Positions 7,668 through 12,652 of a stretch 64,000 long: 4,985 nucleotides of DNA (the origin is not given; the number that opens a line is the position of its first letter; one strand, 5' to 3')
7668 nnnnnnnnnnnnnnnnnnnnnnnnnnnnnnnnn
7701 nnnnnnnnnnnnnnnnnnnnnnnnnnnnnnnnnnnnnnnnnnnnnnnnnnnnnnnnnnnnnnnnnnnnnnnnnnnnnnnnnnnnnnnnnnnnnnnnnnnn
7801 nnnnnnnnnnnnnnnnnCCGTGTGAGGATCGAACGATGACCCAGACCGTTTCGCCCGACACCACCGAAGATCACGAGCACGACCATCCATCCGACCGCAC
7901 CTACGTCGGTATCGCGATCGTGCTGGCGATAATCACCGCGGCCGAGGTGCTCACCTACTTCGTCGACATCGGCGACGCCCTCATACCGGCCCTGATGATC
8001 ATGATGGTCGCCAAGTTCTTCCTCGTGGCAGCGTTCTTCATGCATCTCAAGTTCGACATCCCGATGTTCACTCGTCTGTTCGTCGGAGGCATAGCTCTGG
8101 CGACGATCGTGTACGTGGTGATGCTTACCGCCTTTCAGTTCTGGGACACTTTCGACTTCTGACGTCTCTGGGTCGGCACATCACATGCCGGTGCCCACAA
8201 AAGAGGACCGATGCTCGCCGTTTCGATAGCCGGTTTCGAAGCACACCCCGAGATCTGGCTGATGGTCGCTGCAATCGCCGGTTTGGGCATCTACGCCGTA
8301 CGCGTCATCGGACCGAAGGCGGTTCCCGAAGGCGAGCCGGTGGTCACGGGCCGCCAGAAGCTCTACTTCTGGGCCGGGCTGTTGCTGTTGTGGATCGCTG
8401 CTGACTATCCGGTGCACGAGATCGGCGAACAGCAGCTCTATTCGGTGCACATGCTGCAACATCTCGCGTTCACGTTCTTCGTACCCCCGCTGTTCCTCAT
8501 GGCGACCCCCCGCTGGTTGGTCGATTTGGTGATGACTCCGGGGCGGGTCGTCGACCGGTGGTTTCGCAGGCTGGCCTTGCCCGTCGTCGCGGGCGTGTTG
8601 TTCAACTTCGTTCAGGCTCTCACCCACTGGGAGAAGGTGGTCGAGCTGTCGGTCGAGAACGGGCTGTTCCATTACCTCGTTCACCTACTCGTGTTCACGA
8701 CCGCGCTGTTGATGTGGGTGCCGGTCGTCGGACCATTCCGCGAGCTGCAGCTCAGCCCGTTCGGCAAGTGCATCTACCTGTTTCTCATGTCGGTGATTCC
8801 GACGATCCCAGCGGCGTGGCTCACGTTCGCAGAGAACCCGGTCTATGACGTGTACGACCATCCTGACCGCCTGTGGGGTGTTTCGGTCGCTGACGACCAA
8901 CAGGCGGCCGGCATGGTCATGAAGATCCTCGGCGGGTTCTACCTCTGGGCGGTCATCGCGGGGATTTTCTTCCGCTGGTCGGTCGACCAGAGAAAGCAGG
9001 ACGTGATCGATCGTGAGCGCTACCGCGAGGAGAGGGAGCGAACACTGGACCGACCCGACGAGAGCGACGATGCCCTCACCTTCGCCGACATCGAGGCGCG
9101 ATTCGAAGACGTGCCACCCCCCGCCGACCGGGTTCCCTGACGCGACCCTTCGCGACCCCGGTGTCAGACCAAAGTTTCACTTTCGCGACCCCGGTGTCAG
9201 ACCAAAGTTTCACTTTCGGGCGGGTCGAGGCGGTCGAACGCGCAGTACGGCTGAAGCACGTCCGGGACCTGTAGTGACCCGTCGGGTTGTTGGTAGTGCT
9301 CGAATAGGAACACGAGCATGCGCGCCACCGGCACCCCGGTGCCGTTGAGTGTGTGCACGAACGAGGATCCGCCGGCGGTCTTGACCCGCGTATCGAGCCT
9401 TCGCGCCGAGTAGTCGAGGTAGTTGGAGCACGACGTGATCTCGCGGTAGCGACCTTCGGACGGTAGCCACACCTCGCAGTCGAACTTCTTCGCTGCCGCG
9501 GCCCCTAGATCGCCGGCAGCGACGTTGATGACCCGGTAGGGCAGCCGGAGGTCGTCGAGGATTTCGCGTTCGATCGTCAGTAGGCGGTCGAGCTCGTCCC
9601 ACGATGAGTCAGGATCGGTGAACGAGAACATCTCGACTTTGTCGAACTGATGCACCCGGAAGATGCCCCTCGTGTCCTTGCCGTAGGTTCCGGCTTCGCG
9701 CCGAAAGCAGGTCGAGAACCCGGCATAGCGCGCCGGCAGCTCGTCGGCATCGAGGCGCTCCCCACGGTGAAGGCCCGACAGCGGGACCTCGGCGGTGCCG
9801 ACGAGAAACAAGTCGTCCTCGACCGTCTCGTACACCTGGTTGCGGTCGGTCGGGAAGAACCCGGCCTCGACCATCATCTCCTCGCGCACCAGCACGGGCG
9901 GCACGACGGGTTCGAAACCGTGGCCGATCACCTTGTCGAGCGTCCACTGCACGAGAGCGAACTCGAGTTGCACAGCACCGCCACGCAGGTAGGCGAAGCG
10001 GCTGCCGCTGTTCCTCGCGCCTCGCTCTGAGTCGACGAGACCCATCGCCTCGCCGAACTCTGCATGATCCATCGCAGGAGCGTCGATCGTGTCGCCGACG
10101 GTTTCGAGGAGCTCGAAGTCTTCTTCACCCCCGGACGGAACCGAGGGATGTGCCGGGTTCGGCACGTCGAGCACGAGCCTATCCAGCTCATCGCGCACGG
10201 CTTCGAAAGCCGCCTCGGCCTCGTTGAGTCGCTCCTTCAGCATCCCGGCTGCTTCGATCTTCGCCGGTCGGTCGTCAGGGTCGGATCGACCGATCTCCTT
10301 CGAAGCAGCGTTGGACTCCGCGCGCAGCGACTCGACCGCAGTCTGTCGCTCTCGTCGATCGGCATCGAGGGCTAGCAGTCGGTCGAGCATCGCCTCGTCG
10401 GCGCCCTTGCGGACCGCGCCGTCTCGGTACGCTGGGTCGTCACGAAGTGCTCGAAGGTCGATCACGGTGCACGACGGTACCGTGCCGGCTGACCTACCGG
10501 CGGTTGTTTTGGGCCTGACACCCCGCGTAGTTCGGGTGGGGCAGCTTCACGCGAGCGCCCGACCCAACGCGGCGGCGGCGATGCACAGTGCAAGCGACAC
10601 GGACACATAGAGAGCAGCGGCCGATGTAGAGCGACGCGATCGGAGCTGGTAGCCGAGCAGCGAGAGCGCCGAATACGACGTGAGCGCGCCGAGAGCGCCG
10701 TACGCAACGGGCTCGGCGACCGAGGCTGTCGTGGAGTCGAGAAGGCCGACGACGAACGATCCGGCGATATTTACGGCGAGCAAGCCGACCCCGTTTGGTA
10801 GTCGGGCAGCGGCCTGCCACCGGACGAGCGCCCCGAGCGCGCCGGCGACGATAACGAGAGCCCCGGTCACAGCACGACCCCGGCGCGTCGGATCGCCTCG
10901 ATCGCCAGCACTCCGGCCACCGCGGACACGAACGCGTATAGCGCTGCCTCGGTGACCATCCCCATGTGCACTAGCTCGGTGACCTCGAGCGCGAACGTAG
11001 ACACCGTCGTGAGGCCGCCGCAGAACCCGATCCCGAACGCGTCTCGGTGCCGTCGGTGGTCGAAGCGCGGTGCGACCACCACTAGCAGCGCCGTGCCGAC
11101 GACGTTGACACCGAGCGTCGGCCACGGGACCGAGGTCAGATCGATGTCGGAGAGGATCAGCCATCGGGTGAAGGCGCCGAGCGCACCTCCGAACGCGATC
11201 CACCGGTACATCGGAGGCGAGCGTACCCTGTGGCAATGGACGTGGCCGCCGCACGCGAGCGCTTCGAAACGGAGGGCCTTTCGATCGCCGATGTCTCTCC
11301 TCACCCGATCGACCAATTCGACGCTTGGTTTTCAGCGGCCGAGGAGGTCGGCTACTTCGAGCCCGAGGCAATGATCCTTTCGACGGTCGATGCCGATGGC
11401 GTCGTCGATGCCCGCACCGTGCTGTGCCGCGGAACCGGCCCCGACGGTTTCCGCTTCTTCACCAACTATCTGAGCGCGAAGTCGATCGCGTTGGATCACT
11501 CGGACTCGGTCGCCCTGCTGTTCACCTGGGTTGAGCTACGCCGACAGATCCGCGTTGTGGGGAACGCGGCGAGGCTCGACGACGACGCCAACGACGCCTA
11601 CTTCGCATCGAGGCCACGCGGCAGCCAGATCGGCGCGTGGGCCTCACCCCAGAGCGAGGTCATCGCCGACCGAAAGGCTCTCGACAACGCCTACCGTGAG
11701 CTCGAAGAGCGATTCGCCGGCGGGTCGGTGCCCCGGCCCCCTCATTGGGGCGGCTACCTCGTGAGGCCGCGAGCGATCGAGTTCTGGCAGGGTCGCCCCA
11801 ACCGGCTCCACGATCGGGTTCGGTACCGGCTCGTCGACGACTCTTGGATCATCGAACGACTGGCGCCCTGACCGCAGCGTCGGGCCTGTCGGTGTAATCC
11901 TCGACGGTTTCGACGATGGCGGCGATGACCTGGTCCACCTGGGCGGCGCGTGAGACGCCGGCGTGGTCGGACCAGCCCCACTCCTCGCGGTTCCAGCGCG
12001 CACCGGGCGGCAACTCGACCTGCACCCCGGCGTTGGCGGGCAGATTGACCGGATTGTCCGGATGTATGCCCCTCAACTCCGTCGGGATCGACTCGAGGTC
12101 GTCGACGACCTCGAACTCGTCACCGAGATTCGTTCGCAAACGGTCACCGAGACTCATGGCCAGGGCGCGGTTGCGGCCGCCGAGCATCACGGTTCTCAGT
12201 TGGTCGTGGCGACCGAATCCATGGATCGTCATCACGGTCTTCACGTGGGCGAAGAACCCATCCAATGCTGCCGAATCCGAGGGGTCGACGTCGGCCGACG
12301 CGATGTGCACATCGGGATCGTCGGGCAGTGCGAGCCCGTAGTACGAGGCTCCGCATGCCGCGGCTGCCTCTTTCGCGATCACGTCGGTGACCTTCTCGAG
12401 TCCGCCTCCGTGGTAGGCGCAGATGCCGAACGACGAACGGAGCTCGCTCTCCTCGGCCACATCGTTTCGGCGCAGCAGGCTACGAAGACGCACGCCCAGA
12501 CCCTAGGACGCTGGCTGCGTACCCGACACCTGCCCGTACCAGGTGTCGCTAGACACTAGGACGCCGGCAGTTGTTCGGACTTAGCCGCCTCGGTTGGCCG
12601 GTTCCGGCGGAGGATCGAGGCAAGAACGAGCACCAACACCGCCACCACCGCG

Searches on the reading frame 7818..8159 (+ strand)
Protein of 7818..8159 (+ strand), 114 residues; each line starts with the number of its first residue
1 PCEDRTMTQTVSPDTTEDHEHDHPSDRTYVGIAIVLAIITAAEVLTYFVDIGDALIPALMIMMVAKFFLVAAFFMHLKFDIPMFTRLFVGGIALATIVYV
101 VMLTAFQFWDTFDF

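Call 65: search_protein_families(library=pfam, proteins=[window:7818-8159:+], max_evalue=0.00001)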
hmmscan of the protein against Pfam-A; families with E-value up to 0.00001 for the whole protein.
window:7818-8159:+ (114 aa): 1 family
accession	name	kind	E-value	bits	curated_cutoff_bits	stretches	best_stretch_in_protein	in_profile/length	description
PF03626.19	COX4_pro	-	5.3e-09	36.8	28.9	1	31-98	2-70/72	Prokaryotic Cytochrome C oxidase subunit IV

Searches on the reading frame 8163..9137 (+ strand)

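Call 65: search_protein_families(library=pfam, proteins=[window:8163-9137:+], max_evalue=0.00001)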
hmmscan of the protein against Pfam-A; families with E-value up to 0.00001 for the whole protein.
window:8163-9137:+ (325 aa): 1 family
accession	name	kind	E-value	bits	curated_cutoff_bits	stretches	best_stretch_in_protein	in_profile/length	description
PF09678.15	Caa3_CtaG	-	5e-41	141.1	27.7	1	61-273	17-235/237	Cytochrome c oxidase caa3 assembly factor (Caa3_CtaG)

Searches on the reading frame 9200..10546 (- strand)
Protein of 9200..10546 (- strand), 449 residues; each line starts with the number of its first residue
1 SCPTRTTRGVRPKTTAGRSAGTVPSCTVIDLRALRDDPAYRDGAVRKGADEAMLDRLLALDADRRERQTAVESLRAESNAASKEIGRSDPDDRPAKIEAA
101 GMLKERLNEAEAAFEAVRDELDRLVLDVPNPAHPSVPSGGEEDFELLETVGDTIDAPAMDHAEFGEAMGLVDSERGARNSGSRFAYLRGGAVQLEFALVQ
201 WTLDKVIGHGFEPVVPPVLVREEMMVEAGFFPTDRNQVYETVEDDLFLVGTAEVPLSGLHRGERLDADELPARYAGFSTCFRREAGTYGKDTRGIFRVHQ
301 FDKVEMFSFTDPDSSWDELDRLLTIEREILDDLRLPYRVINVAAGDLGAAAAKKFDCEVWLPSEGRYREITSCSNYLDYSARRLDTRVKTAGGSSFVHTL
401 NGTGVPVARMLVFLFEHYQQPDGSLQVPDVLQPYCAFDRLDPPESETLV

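Call 65: search_protein_families(library=pfam, proteins=[window:9200-10546:-], max_evalue=0.00001)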
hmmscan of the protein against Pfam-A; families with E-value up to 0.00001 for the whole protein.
window:9200-10546:- (449 aa): 2 families
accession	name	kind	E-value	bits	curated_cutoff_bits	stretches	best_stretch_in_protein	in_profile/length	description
PF00587.30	tRNA-synt_2b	-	4.4e-33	115.3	29.3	1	243-418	8-179/179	tRNA synthetase class II core domain (G, H, P, S and T)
PF02403.27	Seryl_tRNA_N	-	1e-19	71.2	28.2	1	28-130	1-106/108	Seryl-tRNA synthetase N-terminal domain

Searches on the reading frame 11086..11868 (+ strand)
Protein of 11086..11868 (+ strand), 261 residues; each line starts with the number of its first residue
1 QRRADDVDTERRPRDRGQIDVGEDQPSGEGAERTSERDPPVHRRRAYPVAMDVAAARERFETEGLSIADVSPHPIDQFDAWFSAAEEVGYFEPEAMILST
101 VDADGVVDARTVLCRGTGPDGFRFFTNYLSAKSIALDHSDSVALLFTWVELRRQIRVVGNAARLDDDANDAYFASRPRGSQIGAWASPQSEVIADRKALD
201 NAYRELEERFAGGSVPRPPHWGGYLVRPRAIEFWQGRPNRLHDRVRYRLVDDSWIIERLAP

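Call 66: search_protein_families(library=pfam, proteins=[window:11086-11868:+], max_evalue=0.00001)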
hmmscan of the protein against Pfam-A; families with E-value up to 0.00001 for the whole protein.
window:11086-11868:+ (261 aa): 2 families
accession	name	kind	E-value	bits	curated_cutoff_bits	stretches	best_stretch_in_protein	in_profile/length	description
PF10590.14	PNP_phzG_C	-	1.1e-20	73.7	27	1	221-261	1-42/42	Pyridoxine 5'-phosphate oxidase C-terminal dimerisation region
PF01243.27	PNPOx_N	-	1.6e-19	70.8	28.1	1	92-205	11-115/120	Pyridoxamine 5'-phosphate oxidase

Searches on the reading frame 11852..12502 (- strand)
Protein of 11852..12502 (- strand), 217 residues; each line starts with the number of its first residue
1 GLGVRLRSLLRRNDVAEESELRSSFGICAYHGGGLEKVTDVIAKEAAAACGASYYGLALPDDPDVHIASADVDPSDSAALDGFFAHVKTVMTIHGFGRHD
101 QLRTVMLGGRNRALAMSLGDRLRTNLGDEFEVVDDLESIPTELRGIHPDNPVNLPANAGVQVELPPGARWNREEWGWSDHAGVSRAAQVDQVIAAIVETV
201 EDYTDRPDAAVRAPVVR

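Call 66: search_protein_families(library=pfam, proteins=[window:11852-12502:-], max_evalue=0.00001)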
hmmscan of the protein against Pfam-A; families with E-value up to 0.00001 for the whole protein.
window:11852-12502:- (217 aa): 1 family
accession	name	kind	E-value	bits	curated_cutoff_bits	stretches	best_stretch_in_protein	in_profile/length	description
PF05908.16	Gamma_PGA_hydro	-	2.4e-22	79.8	22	1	16-169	20-165/191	Poly-gamma-glutamate hydrolase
